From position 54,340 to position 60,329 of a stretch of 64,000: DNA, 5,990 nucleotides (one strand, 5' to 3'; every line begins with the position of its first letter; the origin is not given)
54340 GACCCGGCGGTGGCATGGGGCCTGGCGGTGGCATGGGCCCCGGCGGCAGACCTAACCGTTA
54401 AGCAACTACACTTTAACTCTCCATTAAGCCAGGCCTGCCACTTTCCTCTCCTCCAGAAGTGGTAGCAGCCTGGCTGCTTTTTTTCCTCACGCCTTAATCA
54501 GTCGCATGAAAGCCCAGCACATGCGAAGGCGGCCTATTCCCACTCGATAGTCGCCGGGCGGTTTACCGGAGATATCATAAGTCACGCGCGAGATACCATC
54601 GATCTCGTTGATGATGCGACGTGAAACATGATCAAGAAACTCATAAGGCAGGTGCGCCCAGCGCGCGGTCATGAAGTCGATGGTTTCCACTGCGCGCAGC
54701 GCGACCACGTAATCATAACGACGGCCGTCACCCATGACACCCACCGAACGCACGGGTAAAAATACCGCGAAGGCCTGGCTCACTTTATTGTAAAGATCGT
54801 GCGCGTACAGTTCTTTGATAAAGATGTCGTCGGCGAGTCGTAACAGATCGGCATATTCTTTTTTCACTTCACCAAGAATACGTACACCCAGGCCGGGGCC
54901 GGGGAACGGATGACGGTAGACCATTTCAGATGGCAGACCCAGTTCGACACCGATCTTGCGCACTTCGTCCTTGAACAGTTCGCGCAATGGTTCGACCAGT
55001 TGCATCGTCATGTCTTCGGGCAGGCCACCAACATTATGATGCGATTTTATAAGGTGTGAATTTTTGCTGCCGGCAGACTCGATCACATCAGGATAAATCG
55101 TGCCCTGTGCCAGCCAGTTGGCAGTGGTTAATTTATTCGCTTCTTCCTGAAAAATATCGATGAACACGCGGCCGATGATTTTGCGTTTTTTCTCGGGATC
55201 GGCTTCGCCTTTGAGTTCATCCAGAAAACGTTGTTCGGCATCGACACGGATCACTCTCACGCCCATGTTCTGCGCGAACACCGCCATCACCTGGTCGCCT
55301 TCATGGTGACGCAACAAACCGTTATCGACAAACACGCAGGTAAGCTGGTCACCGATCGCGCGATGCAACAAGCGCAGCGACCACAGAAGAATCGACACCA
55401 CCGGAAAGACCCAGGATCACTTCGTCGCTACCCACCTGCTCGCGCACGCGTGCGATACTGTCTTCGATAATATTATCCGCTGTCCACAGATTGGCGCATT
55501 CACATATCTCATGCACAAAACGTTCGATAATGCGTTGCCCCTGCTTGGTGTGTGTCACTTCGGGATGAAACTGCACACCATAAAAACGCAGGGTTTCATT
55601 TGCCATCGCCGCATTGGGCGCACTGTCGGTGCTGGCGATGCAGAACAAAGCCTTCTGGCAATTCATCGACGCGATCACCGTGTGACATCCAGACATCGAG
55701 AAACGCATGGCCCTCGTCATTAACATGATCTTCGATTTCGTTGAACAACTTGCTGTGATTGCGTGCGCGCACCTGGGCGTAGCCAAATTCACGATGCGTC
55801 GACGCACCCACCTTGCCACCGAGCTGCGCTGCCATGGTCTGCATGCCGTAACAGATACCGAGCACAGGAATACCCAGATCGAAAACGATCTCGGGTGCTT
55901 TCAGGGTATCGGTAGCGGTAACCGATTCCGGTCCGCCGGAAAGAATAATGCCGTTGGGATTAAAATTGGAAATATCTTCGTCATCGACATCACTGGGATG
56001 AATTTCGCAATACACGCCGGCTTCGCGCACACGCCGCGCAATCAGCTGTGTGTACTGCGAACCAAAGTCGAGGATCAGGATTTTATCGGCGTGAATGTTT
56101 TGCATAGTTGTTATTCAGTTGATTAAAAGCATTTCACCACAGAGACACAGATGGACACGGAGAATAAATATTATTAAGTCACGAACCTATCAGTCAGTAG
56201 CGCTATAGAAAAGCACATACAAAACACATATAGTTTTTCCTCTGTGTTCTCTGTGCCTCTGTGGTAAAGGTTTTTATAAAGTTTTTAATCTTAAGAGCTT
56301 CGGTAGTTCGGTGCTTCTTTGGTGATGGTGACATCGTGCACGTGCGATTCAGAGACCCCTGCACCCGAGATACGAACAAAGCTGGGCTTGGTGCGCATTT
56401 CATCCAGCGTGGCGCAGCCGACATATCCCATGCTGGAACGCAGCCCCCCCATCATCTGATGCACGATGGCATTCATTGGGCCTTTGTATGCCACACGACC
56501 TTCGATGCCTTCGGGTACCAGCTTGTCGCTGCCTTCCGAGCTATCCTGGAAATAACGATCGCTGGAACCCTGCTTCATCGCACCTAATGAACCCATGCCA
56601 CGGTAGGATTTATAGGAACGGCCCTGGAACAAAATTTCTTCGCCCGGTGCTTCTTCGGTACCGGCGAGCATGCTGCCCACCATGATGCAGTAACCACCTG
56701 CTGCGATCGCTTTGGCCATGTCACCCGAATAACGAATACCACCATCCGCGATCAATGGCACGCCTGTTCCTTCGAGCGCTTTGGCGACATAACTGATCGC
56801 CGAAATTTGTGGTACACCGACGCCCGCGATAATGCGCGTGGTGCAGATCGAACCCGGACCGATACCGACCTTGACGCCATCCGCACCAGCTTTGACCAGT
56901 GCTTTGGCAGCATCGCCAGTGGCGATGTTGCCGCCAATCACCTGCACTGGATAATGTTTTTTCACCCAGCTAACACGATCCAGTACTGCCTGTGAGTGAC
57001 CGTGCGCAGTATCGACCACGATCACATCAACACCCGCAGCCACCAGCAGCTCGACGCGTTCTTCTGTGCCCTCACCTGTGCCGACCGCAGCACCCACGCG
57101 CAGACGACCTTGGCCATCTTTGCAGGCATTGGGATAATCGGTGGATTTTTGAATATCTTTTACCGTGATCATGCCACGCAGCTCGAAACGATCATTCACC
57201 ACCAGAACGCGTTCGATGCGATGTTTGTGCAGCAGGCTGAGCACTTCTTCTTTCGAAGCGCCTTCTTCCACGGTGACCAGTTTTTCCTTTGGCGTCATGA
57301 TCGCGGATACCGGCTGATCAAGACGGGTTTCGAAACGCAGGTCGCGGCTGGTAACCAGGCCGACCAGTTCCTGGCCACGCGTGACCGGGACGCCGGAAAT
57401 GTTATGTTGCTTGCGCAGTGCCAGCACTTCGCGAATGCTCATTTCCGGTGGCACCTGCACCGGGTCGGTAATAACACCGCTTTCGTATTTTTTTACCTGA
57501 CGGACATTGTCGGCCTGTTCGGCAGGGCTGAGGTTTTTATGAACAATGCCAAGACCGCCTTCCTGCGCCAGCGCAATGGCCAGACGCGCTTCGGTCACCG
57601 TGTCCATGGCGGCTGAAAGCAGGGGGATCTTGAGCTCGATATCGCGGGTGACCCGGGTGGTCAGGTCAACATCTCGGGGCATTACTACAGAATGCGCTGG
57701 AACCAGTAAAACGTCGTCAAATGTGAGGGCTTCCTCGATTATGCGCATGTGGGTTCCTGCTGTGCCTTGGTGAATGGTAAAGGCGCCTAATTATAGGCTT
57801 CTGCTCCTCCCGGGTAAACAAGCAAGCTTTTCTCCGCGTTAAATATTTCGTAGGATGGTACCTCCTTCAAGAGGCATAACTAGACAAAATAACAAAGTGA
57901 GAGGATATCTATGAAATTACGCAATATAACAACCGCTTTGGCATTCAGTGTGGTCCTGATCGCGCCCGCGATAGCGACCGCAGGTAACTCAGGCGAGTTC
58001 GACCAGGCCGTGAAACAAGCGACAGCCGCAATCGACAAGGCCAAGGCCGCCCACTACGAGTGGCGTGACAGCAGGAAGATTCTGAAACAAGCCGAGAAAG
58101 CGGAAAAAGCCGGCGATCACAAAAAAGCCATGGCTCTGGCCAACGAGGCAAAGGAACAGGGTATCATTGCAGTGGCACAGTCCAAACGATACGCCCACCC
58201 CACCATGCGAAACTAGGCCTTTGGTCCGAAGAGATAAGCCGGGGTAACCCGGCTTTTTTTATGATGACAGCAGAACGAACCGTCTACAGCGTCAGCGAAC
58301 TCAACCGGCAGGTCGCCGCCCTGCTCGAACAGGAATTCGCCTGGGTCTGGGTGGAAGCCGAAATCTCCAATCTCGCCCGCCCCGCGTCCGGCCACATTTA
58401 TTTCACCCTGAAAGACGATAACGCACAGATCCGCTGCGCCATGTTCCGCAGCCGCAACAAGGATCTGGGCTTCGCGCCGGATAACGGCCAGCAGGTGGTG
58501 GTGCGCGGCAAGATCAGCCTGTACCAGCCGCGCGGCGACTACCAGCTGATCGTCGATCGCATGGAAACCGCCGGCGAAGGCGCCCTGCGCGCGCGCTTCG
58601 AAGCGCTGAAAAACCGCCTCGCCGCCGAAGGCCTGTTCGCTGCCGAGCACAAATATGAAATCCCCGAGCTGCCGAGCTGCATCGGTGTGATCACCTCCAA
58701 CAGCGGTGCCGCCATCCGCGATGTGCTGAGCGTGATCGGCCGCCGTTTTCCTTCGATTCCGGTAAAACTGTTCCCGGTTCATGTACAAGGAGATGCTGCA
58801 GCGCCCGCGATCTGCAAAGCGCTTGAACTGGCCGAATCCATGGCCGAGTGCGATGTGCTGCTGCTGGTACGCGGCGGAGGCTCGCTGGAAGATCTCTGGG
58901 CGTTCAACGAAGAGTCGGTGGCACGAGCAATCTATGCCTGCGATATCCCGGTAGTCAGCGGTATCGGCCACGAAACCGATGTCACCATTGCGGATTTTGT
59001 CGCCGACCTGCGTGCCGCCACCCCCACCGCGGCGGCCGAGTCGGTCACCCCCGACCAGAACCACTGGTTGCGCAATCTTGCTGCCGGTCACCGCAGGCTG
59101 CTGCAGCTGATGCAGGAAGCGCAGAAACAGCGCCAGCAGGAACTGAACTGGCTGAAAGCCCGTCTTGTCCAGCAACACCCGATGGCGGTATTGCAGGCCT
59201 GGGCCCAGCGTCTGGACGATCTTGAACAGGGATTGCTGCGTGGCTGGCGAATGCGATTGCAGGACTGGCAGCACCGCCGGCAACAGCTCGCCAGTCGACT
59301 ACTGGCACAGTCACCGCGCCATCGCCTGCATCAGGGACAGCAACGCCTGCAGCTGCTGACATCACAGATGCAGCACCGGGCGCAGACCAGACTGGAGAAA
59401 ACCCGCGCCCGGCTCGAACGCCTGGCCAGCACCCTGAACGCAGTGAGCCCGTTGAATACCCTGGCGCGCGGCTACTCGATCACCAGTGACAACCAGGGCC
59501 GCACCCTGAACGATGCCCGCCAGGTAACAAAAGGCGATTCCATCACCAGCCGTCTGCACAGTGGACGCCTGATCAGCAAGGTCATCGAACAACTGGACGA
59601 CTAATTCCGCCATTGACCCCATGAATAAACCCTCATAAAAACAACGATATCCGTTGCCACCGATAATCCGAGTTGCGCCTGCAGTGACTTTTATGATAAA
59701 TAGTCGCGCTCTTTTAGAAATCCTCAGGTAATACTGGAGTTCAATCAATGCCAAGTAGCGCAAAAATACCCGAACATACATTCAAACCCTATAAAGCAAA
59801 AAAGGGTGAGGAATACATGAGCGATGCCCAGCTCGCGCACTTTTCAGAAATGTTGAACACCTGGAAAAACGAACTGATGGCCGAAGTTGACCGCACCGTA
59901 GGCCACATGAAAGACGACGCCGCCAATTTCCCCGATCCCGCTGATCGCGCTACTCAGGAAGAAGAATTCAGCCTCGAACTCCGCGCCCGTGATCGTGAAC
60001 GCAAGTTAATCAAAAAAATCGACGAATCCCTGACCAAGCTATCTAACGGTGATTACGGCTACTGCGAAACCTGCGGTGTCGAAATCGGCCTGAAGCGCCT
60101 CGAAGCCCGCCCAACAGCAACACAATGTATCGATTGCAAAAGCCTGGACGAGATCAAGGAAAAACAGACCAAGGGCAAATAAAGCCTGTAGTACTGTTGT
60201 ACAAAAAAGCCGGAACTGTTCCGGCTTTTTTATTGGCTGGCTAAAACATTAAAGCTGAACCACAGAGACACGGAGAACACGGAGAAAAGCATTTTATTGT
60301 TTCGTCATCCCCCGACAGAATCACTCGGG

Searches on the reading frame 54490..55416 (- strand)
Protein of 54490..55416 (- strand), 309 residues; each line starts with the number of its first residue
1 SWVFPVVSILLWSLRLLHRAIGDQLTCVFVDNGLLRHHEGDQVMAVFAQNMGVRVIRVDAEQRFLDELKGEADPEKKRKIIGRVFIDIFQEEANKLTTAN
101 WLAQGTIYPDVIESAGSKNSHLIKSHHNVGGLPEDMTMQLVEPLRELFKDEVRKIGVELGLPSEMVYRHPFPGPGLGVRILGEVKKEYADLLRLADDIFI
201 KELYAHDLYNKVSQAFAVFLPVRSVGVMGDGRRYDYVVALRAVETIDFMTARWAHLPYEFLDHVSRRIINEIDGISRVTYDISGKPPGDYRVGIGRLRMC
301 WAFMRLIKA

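Call 30: search_protein_families(library=pfam, proteins=[window:54490-55416:-], max_evalue=0.001)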
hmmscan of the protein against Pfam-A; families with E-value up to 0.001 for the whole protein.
window:54490-55416:- (309 aa): 1 family
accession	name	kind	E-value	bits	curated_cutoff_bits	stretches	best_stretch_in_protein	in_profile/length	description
PF00958.27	GMP_synt_C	-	5.3e-39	132.6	27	1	202-288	2-88/92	GMP synthase C terminal domain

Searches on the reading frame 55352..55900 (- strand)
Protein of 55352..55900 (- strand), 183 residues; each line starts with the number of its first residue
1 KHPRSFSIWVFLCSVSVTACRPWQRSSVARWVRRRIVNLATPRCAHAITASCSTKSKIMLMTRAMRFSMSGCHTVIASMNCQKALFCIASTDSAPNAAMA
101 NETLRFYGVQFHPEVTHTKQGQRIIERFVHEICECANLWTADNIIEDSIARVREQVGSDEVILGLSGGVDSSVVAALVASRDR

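Call 30: search_protein_families(library=pfam, proteins=[window:55352-55900:-], max_evalue=0.001)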
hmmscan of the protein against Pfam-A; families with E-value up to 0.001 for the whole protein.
window:55352-55900:- (183 aa): 2 families
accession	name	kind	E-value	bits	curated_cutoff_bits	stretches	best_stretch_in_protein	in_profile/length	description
PF00117.34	GATase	-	2.6e-10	40.7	22.8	1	74-131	130-189/190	Glutamine amidotransferase class-I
PF02540.23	NAD_synthase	-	2e-06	27.6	21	1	145-178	5-38/242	NAD synthase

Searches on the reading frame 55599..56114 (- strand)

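Call 30: search_protein_families(library=pfam, proteins=[window:55599-56114:-], max_evalue=0.001)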
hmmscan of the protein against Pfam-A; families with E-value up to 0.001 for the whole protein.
window:55599-56114:- (172 aa): 2 families
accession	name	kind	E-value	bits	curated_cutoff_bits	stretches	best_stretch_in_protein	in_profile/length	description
PF00117.34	GATase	-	3.7e-32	112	22.8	1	13-161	1-147/190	Glutamine amidotransferase class-I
PF07722.19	Peptidase_C26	-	1.9e-07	31.5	20.5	1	78-125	102-149/219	Peptidase C26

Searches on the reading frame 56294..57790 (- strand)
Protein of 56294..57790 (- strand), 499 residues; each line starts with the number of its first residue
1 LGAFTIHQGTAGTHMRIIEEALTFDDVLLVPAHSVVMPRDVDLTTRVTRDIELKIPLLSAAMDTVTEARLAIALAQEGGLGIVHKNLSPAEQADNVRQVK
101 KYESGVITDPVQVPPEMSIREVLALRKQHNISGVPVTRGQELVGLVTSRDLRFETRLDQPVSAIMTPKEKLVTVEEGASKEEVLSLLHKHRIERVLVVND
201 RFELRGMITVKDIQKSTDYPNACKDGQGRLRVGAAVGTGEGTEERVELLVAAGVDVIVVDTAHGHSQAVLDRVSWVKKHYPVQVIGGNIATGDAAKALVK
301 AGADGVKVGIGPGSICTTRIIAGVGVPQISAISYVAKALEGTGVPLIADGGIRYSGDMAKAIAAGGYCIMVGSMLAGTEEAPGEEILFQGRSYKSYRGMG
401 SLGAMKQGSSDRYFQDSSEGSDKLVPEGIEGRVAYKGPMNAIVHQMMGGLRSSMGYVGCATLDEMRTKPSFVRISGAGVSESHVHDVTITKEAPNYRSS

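Call 30: search_protein_families(library=pfam, proteins=[window:56294-57790:-], max_evalue=0.001)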
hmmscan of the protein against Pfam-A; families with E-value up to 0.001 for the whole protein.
window:56294-57790:- (499 aa): 5 families
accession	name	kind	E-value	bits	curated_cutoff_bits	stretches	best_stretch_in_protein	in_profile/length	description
PF00478.31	IMPDH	-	1.2e-161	537.9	25.6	1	21-485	1-345/345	IMP dehydrogenase / GMP reductase domain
PF00571.33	CBS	-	9.4e-20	71.1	24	2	161-214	1-52/57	CBS domain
PF03060.21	NMO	-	3.2e-11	43.6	28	2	233-386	93-236/331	Nitronate monooxygenase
PF01070.24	FMN_dh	-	2.2e-06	27.4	24.9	1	268-375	205-305/350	FMN-dependent dehydrogenase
PF04131.20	NanE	-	0.00055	19.6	27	0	245-378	56-179/192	Putative N-acetylmannosamine-6-phosphate epimerase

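Call 43: find_related_loci(query=window:56294-57748:-, collection=genome_contigs, flank=8000)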
Query window:56294-57748:- (485 aa) in genome_contigs; peptide patterns used: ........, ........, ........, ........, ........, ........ (x = any residue, [..] = any of these).
600 stretches matched a pattern (row limit reached: there are more); 589 encode a relative of the query (tblastn E <= 1e-3); the best 80 are kept; 80 distinct loci.
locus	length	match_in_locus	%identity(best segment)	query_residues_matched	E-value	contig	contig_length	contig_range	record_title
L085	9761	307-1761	86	1-485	0e+0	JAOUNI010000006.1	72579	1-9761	MAG: Gammaproteobacteria bacterium isolate 8_1_July_SF_Bin66 8_1_July_SF_Bin66_scaffold_80_c1, whole genome shotgun sequ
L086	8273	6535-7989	88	1-485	0e+0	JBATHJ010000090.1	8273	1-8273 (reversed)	MAG: Gammaproteobacteria bacterium isolate MFD10301_ilm_asm_bin16 k127_32270, whole genome shotgun sequence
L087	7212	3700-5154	85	1-485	0e+0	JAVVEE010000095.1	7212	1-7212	MAG: Gammaproteobacteria bacterium isolate TamC13-13 NODE_95_length_7212_cov_9.274282, whole genome shotgun sequence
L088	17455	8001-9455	84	1-485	0e+0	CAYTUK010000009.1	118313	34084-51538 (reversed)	MAG TPA_asm: uncultured Thiotrichaceae bacterium isolate SRP128015_co4_64 genome assembly, contig: NODE_39_length_118313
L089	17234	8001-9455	82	1-485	0e+0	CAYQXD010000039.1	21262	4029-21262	MAG TPA_asm: uncultured Thiotrichaceae bacterium isolate SRP215229_co1_115 genome assembly, contig: NODE_1393_length_212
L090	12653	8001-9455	84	1-485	0e+0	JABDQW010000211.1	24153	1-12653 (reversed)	MAG: Gammaproteobacteria bacterium isolate Site_C13 k127_1651855, whole genome shotgun sequence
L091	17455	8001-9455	82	1-485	0e+0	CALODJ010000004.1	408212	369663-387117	MAG: uncultured Gammaproteobacteria bacterium isolate HOU_bin.0136 genome assembly, contig: contig_6, whole genome shotg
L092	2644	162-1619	83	1-485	0e+0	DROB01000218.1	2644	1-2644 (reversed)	MAG TPA_asm: Gammaproteobacteria bacterium isolate HyVt-525 HyVt-525_k145_341323, whole genome shotgun sequence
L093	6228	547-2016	82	1-485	0e+0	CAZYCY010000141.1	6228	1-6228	MAG TPA_asm: uncultured Thiotrichaceae bacterium isolate binchicken_co24_89 genome assembly, contig: NODE_5967_length_62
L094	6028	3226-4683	82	1-485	0e+0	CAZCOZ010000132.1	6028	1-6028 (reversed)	MAG TPA_asm: uncultured Thiotrichaceae bacterium isolate binchicken_co53_103 genome assembly, contig: NODE_9968_length_6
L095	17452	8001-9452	76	1-483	0e+0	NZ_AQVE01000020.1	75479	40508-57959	Thiolinea disciformis DSM 14473 A3IEDRAFT_scaffold_19.20_C, whole genome shotgun sequence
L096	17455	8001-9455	76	1-483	0e+0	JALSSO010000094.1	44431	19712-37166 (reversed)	MAG: Gammaproteobacteria bacterium isolate 356-308_metabat2_scaf2bin.058 356-308_scaffold_430_c1, whole genome shotgun s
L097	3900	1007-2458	77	1-483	0e+0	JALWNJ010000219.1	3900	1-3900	MAG: Gammaproteobacteria bacterium isolate M17_metabat2_scaf2bin.250 M17_NODE_34977_length_3900_cov_1.646435, whole geno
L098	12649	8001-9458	75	1-483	0e+0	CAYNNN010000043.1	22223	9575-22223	MAG TPA_asm: uncultured Gammaproteobacteria bacterium isolate SRP173033_co3_252 genome assembly, contig: NODE_2688_lengt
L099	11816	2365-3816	76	1-483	0e+0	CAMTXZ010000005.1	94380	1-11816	MAG: uncultured Chromatiaceae bacterium isolate G02_MAG_00001 genome assembly, contig: G02_MAG_00001_000000000076, whole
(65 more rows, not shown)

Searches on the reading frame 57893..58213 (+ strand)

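Call 38: search_protein_families(library=pfam, proteins=[window:57893-58213:+], max_evalue=0.001)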
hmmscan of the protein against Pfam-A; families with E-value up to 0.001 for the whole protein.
window:57893-58213:+ (107 aa): 1 family
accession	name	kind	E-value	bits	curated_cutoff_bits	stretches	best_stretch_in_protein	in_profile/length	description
PF14346.11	DUF4398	-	0.00017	22.4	27.9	1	38-99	8-68/78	Domain of unknown function (DUF4398)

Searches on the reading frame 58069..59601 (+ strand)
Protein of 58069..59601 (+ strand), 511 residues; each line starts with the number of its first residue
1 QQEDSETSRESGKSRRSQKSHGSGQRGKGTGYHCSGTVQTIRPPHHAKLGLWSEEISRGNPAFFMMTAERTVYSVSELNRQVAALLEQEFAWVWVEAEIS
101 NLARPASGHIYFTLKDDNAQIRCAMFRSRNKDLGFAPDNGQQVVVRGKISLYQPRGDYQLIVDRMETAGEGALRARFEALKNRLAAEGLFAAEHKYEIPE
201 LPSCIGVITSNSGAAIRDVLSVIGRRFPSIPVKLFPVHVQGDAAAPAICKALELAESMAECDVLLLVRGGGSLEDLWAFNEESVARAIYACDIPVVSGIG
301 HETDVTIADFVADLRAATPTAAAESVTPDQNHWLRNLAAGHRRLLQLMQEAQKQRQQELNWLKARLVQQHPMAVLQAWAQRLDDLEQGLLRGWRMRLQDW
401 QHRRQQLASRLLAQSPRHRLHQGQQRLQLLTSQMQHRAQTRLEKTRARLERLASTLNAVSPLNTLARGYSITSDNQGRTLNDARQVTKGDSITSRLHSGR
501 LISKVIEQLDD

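Call 38: search_protein_families(library=pfam, proteins=[window:58069-59601:+], max_evalue=0.001)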
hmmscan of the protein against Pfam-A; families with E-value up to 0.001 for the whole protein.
window:58069-59601:+ (511 aa): 3 families
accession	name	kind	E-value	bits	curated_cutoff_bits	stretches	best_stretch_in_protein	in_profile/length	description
PF02601.20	Exonuc_VII_L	-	2.2e-111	372.8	35.9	1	189-502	1-313/315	Exonuclease VII, large subunit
PF13742.12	tRNA_anti_2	-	4.6e-35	120.2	27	1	73-166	1-95/95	OB-fold nucleic acid binding domain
PF01336.31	tRNA_anti-codon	-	1.9e-14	53.8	27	1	93-166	1-73/75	OB-fold nucleic acid binding domain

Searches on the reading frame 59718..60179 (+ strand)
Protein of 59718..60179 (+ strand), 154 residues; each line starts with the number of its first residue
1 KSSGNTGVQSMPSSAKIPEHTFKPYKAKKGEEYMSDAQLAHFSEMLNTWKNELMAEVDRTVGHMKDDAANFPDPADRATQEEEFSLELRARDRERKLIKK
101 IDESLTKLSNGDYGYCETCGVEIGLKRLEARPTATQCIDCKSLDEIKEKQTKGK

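Call 38: search_protein_families(library=pfam, proteins=[window:59718-60179:+], max_evalue=0.001)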
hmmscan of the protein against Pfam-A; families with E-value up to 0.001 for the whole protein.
window:59718-60179:+ (154 aa): 2 families
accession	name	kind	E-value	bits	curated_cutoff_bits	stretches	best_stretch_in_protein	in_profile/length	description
PF21157.2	DksA_N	-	1.6e-33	115.2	27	1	38-107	1-70/71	DnaK suppressor protein DksA, N-terminal domain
PF01258.23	zf-dskA_traR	-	1.4e-12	47.8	24.9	1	111-142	1-32/36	Prokaryotic dksA/traR C4-type zinc finger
